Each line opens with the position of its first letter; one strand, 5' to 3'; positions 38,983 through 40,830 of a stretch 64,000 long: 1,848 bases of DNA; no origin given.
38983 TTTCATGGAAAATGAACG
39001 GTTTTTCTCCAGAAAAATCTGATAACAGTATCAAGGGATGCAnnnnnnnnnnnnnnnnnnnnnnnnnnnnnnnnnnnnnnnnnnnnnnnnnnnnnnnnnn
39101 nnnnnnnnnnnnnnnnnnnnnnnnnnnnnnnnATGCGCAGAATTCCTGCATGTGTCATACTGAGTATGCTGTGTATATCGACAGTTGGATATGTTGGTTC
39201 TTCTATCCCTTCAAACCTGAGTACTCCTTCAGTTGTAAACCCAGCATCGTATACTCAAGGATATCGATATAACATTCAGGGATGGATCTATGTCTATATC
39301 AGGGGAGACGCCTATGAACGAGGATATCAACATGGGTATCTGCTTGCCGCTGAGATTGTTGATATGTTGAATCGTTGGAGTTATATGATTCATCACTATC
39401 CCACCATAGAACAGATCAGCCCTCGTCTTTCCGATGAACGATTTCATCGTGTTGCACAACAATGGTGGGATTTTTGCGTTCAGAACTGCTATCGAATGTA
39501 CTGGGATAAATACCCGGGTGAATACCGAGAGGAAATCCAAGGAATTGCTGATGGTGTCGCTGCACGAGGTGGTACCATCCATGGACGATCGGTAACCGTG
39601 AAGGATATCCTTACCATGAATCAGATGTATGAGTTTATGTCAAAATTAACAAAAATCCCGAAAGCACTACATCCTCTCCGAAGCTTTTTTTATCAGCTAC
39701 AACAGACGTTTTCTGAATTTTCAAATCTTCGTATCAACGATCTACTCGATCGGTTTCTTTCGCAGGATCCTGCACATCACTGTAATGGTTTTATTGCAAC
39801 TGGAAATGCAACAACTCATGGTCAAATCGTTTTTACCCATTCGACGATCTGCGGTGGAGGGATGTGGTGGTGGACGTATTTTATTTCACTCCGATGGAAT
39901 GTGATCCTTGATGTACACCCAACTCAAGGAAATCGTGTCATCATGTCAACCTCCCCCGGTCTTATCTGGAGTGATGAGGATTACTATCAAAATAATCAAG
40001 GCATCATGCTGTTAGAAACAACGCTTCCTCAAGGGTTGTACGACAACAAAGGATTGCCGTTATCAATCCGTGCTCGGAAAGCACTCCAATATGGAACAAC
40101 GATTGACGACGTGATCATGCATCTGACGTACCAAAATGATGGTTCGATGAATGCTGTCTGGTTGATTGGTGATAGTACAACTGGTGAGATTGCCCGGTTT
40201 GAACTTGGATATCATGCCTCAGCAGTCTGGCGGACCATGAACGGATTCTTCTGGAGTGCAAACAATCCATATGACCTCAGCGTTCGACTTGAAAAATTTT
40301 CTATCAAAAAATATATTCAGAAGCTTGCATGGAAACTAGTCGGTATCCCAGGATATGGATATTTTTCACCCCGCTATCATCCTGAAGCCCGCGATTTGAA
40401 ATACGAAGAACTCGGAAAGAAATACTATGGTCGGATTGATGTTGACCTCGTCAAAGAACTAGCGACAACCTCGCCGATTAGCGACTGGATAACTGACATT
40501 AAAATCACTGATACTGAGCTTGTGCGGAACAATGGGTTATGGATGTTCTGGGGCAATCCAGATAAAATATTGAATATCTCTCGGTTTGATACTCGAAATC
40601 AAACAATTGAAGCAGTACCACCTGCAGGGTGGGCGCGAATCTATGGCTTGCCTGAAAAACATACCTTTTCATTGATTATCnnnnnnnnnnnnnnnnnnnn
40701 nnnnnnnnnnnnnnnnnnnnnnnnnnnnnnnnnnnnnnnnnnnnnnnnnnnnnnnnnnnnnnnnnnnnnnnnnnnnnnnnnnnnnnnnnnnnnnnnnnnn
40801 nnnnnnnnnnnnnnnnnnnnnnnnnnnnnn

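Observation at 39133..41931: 962-aa tail-anchored surface protein combining an Ntn-hydrolase-like domain, a PQQ beta-propeller and an acidic His/Pro-rich stalk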

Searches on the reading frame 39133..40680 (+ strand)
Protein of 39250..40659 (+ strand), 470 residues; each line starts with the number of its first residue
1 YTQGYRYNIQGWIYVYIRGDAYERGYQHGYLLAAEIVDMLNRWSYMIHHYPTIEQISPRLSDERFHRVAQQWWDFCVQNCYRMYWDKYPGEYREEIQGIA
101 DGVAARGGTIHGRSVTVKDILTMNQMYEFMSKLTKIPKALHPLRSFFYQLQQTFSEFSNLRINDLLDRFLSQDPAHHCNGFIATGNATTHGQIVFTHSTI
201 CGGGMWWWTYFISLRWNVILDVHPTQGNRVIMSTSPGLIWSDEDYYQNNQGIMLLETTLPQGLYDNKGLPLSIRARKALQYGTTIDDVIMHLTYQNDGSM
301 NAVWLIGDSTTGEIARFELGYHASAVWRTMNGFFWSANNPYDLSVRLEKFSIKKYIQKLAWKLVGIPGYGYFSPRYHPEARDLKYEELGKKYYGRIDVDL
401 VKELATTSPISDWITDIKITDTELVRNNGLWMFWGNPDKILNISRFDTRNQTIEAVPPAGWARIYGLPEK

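Call 11: find_homologous_proteins(query=window:39250-40659:+, max_evalue=0.001)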
Query seq(470 aa) (470 aa): 3431 proteins with E <= 0.001 among 7424 candidates; the best 120 are listed.
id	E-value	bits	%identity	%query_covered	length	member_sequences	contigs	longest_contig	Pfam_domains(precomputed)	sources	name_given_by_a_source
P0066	2.4e-225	767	66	100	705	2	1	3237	PF04916.19,PF13360.14,PF13570.14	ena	-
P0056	3.3e-192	658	62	92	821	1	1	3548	PF01011.29,PF04916.19,PF13360.14,PF13570.14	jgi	jgi:outer membrane protein assembly factor BamB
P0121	5.2e-179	614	55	100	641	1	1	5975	PF04916.19,PF13360.14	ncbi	ncbi:MAG: C45 family autoproteolytic acyltransferase/hydrolase, partial [Candidatus Thermoplasmatota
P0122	7.2e-176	604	55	100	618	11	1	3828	PF04916.19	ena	-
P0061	1.7e-173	596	56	92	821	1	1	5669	PF01011.29,PF04916.19,PF13360.14,PF13570.14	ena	-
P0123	1.2e-168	580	54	99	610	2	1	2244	PF04916.19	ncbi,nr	ncbi:MAG TPA: hypothetical protein ENG62_00610, partial [Thermoplasmatales archaeon]|nr:hypothetical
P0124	2.7e-167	576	54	100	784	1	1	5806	PF01011.29,PF04916.19,PF13360.14,PF13570.14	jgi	-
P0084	5.2e-165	568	56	91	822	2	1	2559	PF01011.29,PF04916.19,PF13360.14,PF13570.14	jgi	jgi:outer membrane protein assembly factor BamB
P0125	2.6e-161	556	67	73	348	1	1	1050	PF04916.19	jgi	-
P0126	3.0e-158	546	51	99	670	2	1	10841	PF04916.19,PF13360.14,PF13570.14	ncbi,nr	ncbi:MAG: PQQ-like beta-propeller repeat protein, partial [Candidatus Thermoplasmatota archaeon]|nr:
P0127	1.5e-157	543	52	100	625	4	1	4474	PF04916.19,PF13360.14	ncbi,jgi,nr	ncbi:MAG: hypothetical protein DRN09_01260 [Thermoplasmata archaeon]|nr:MAG: hypothetical protein DR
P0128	9.6e-151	521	54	90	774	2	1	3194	PF01011.29,PF07774.20,PF13360.14,PF13570.14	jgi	jgi:outer membrane protein assembly factor BamB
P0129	2.9e-146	506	50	99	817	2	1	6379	PF04916.19,PF13360.14,PF25292.1,PF13570.14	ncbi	-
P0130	1.0e-145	504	47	100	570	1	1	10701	PF04916.19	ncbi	ncbi:MAG: hypothetical protein V5A68_03160 [Candidatus Thermoplasmatota archaeon]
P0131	2.2e-144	500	50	100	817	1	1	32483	PF04916.19,PF13360.14,PF25292.1,PF13570.14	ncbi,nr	ncbi:MAG: PQQ-binding-like beta-propeller repeat protein [Thermoplasmatales archaeon]|nr:PQQ-binding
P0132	5.6e-144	499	50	99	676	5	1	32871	PF04916.19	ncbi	ncbi:MAG: C45 family autoproteolytic acyltransferase/hydrolase, partial [Candidatus Thermoplasmatota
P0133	1.8e-141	490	49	100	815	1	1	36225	PF04916.19,PF13360.14,PF25292.1,PF13570.14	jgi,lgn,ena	-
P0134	2.3e-141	490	49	100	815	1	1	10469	PF04916.19,PF13360.14,PF25292.1,PF13570.14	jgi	jgi:hypothetical protein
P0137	3.2e-120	420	59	64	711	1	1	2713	PF01011.29,PF04916.19,PF13360.14,PF13570.14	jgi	jgi:outer membrane protein assembly factor BamB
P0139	1.3e-115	405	48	79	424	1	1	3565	PF04916.19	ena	-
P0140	2.2e-114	401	47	77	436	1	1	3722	PF04916.19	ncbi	-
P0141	1.5e-112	395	43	99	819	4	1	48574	PF01011.29,PF04916.19,PF13360.14,PF13570.14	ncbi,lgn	-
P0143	6.1e-108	380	43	100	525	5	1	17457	PF04916.19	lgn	-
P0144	2.1e-107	378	61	56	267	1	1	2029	PF04916.19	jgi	jgi:hypothetical protein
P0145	3.7e-107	377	55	63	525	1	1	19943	PF04916.19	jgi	-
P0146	1.8e-106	375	43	99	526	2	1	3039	PF04916.19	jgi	-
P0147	6.1e-106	373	42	99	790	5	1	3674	PF01011.29,PF04916.19,PF13360.14,PF13570.14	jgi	-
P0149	7.5e-98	346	39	100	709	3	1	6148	PF01011.29,PF04916.19,PF13360.14,PF13570.14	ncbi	-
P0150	8.5e-98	346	38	99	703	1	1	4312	PF01011.29,PF04916.19,PF13360.14,PF13570.14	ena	-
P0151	2.2e-97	345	40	99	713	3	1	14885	PF04916.19,PF13360.14,PF13570.14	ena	-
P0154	2.1e-95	338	38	99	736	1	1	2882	PF01011.29,PF04916.19,PF13360.14,PF13570.14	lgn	-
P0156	6.5e-95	337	38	99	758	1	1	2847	PF01011.29,PF04916.19,PF13360.14,PF13570.14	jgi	-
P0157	1.1e-91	326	36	100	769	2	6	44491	PF01011.29,PF04916.19,PF13360.14,PF13570.14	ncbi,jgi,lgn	jgi:hypothetical protein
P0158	6.4e-91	324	35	99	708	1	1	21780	PF01011.29,PF04916.19,PF13360.14,PF13570.14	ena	-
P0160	5.0e-89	317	36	100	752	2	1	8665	PF01011.29,PF04916.19,PF13360.14,PF13570.14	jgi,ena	-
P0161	1.6e-88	316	37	99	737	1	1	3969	PF01011.29,PF04916.19,PF13360.14,PF13570.14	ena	-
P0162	3.1e-88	315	36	99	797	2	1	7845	PF01011.29,PF04916.19,PF13360.14,PF13570.14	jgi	-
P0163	4.4e-88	314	39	99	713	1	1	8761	PF01011.29,PF04916.19,PF13360.14,PF13570.14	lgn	-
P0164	1.4e-85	306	34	99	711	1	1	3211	PF01011.29,PF04916.19,PF13360.14,PF13570.14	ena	-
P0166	2.0e-84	302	36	99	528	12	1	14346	PF04916.19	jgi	-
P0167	3.0e-84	302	36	99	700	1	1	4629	PF04916.19,PF13360.14,PF13570.14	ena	-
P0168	7.1e-84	300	45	75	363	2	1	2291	PF04916.19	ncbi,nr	ncbi:MAG TPA: hypothetical protein ENI45_01650, partial [Thermoplasmatales archaeon]|nr:hypothetical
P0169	8.4e-83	297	41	78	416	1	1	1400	PF04916.19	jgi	-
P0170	1.5e-79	286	35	99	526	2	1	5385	PF04916.19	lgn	-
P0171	3.6e-77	278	53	54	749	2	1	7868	PF04916.19,PF13360.14,PF25292.1,PF13570.14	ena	-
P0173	1.5e-76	276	40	77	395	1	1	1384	PF04916.19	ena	-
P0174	1.2e-72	263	44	64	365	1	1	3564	PF04916.19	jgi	-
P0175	3.4e-72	262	40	73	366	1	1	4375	PF04916.19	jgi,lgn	-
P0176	3.2e-70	255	40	68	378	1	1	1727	PF04916.19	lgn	-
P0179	5.4e-57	212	35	92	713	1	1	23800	PF04916.19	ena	-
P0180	1.2e-55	207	33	93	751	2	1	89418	PF04916.19,PF02018.24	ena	-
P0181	6.7e-53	198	32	92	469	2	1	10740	PF04916.19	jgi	jgi:hypothetical protein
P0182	1.3e-52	197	36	85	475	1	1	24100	PF04916.19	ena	-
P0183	4.2e-52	196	33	86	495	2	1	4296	PF04916.19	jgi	jgi:hypothetical protein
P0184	1.6e-51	194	33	86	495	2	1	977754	PF04916.19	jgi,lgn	jgi:hypothetical protein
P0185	3.0e-51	193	33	86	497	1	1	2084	PF04916.19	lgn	-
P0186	4.7e-51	192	34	90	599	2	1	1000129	PF04916.19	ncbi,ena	-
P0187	1.4e-50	191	35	86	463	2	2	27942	PF04916.19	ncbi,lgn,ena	-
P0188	5.4e-50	189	33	85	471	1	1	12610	PF04916.19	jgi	jgi:hypothetical protein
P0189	5.6e-50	189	32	84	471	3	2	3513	PF04916.19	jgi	jgi:hypothetical protein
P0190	8.4e-50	188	30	92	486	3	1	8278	PF04916.19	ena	-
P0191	8.5e-50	188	34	86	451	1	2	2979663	PF04916.19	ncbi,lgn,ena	ncbi:MAG: C45 family autoproteolytic acyltransferase/hydolase [Candidatus Kryptoniota bacterium]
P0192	9.6e-50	188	31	92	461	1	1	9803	PF04916.19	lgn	-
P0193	1.3e-49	187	33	85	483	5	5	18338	PF04916.19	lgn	-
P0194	1.5e-49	187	35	86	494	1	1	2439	PF04916.19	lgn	-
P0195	1.8e-49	187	33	79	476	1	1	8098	PF04916.19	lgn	-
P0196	2.0e-49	187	33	84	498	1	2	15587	PF04916.19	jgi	jgi:hypothetical protein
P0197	2.3e-49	187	33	86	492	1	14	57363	PF04916.19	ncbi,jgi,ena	ncbi:MAG: C45 family peptidase [Candidatus Sulfotelmatobacter sp.]|jgi:hypothetical protein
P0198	2.3e-49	187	33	86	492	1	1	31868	PF04916.19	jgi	-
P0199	3.0e-49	186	33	84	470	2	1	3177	PF04916.19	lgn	-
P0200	3.6e-49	186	33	79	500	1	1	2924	PF04916.19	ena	-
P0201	5.1e-49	185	31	92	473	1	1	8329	PF04916.19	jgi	jgi:hypothetical protein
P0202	5.8e-49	185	34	86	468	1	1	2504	PF04916.19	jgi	jgi:hypothetical protein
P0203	6.3e-49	185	34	78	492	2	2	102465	PF04916.19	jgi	jgi:hypothetical protein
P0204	7.3e-49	185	32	86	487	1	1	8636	PF04916.19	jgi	jgi:Phospholipase B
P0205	7.8e-49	185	32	86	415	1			PF04916.19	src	-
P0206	9.2e-49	185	32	85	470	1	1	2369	PF04916.19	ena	-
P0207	1.0e-48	184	33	85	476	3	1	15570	PF04916.19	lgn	-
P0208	1.2e-48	184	34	84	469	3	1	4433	PF04916.19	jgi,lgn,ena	-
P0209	1.2e-48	184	33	85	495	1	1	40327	PF04916.19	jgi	jgi:hypothetical protein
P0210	1.3e-48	184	34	85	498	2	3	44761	PF04916.19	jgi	jgi:hypothetical protein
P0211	1.3e-48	184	33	86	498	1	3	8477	PF04916.19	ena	-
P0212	1.4e-48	184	34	85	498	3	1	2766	PF04916.19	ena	-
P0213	1.5e-48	184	33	84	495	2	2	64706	PF04916.19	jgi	jgi:phospholipase B-like protein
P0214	1.5e-48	184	34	86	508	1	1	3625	PF04916.19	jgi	jgi:Phospholipase B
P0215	1.5e-48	184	32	91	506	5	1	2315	PF04916.19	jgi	jgi:hypothetical protein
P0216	1.6e-48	184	34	85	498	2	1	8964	PF04916.19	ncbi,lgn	-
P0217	1.6e-48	184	33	84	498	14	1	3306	PF04916.19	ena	-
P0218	1.7e-48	184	33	86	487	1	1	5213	PF04916.19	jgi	jgi:hypothetical protein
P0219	1.8e-48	184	33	85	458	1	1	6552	PF04916.19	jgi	jgi:hypothetical protein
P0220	1.9e-48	184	32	86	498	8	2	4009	PF04916.19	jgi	jgi:hypothetical protein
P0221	2.1e-48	183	34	86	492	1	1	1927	PF04916.19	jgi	jgi:hypothetical protein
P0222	2.2e-48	183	30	92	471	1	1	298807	PF04916.19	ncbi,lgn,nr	ncbi:MAG: phospholipase B family protein [Bacteroidales bacterium]|nr:phospholipase B family protein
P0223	2.4e-48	183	33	86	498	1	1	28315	PF04916.19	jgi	jgi:hypothetical protein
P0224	2.5e-48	183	33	84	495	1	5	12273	PF04916.19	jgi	jgi:hypothetical protein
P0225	2.6e-48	183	33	85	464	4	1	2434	PF04916.19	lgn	-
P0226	3.0e-48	183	33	85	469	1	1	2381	PF04916.19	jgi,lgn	jgi:hypothetical protein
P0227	3.2e-48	183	33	85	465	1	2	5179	PF04916.19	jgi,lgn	jgi:hypothetical protein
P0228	3.3e-48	183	32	84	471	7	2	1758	PF04916.19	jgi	jgi:hypothetical protein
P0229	3.4e-48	183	32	87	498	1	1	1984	PF04916.19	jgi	jgi:hypothetical protein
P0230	3.4e-48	183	32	87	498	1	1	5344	PF04916.19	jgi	jgi:hypothetical protein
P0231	3.8e-48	183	34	85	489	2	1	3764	PF04916.19,PF03417.22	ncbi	-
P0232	4.0e-48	182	33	85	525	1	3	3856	PF04916.19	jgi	jgi:hypothetical protein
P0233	4.7e-48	182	34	86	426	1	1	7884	PF04916.19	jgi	-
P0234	4.8e-48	182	32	86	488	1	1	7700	PF04916.19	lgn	-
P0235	4.8e-48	182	33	84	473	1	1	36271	PF04916.19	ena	-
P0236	4.9e-48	182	33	86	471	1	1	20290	PF04916.19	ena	-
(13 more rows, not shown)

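Call 18: search_solved_structures(query=A3, max_evalue=1, show_alignments=3)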
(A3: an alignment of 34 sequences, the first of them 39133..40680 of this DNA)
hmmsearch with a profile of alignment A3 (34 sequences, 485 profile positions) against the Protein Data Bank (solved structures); distinct sequences matched with E-value up to 1: 6.
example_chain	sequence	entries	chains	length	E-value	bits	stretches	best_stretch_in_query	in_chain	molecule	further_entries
4bwc_B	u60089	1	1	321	8.2e-15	57.8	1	187-442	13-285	PHOSPHOLIPASE B-LIKE 1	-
3fbx_A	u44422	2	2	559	4.8e-14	55.3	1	164-299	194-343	Putative phospholipase B-like 2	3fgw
3fgr_B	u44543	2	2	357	1.2e-13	54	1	186-299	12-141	Putative phospholipase B-like 2 40 kDa form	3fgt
2x1c_A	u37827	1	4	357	0.0014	20.8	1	54-152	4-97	ACYL-COENZYME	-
2x1d_A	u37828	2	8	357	0.0016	20.6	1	54-150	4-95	ACYL-COENZYME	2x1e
6tbm_Q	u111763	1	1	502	0.11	14.5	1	374-444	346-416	Ubiquitin carboxyl-terminal hydrolase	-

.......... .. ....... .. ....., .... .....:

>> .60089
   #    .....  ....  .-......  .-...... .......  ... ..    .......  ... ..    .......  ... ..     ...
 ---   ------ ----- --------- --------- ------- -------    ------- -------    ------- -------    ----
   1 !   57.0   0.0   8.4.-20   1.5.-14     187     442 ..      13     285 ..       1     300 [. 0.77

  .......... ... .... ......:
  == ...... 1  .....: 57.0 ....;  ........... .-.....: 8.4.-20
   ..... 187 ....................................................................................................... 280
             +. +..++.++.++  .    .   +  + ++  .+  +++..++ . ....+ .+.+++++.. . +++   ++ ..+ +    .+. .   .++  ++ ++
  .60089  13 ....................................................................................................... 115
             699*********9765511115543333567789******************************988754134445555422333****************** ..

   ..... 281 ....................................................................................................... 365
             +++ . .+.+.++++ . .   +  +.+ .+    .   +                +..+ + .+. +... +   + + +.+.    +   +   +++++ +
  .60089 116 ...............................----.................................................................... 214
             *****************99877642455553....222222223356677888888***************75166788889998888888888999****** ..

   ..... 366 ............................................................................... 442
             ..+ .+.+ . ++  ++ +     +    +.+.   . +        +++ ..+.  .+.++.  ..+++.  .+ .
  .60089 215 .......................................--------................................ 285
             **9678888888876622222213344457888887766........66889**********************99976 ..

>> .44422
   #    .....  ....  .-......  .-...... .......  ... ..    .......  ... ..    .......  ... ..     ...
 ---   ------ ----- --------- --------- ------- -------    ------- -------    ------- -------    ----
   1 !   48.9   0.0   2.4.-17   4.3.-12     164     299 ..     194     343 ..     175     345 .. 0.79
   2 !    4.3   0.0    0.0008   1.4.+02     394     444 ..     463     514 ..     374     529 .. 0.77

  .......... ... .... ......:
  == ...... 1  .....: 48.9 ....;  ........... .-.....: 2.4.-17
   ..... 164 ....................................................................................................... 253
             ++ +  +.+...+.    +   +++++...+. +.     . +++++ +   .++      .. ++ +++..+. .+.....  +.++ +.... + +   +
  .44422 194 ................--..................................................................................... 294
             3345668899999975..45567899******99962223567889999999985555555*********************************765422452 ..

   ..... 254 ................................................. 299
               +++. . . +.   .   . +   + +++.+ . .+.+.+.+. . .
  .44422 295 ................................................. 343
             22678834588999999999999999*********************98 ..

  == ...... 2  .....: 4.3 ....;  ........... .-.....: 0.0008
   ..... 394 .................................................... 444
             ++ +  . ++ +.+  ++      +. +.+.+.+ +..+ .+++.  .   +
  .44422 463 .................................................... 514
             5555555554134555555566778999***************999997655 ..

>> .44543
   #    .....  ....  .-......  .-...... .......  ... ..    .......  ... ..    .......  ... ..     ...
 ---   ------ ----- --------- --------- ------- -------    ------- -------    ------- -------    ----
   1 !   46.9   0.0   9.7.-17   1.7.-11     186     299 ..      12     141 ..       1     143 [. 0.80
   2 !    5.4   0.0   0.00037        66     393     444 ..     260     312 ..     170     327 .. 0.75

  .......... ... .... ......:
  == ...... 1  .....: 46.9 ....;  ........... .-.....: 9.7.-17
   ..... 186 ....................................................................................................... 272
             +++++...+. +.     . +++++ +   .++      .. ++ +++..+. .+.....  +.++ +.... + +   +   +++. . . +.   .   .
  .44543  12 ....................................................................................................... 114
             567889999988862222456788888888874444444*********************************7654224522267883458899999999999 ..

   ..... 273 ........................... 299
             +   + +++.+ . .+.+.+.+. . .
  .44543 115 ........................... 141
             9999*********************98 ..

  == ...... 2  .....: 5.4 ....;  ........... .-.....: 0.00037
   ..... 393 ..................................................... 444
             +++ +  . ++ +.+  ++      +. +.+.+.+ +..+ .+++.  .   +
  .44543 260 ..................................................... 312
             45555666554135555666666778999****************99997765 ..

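Call 29: predict_structure(alignment_id=A3)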
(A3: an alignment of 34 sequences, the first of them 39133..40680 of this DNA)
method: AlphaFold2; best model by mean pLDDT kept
length: 516 residues; sequences in the alignment: 34
mean_pLDDT: 84.0   pTM: 0.85
mean pLDDT of the five models: 84.0, 79.9, 78.8, 77.8, 77.5
residues with pLDDT >= 90: 291; 70-90: 123; 50-70: 56; < 50: 46
segments of 3 or more residues with pLDDT < 50: 1-3, 16-37, 407-410, 483-487, 489-492, 509-516
pLDDT, mean of each block of 10 residues (from residue 1): 56 49 36 46 85 94 97 94 87 87 95 97 96 98 97 98 91 86 94 90 87 74 98 91 63 79 96 93 92 89 86 96 98 92 97 97 97 92 83 70 61 78 94 97 90 90 95 77 47 68 71 34
secondary structure, 60 per line:
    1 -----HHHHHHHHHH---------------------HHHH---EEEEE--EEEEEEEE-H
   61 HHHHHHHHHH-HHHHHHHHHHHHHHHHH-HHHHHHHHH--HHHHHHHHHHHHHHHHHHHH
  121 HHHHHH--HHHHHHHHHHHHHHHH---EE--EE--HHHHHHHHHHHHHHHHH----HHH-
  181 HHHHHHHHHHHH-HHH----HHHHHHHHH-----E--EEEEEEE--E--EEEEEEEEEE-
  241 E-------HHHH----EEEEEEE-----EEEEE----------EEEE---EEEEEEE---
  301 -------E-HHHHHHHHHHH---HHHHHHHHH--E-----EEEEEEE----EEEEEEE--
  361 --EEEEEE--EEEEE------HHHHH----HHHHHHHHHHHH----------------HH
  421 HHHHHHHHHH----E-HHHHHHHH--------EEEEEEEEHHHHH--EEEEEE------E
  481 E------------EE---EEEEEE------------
elements in order: H6-15 H37-40 E44-48 E51-58 H60-70 H72-88 H90-98 H101-126 H129-144 H156-172 H181-192 H201-209 E218-224 E230-239 H249-252 E257-263 E269-273 E284-287 E291-297 H310-320 H324-332 E341-347 E352-358 E363-368 E371-375 H382-386 H391-402 H419-430 H437-444 E453-460 H461-465 E468-473 E499-504
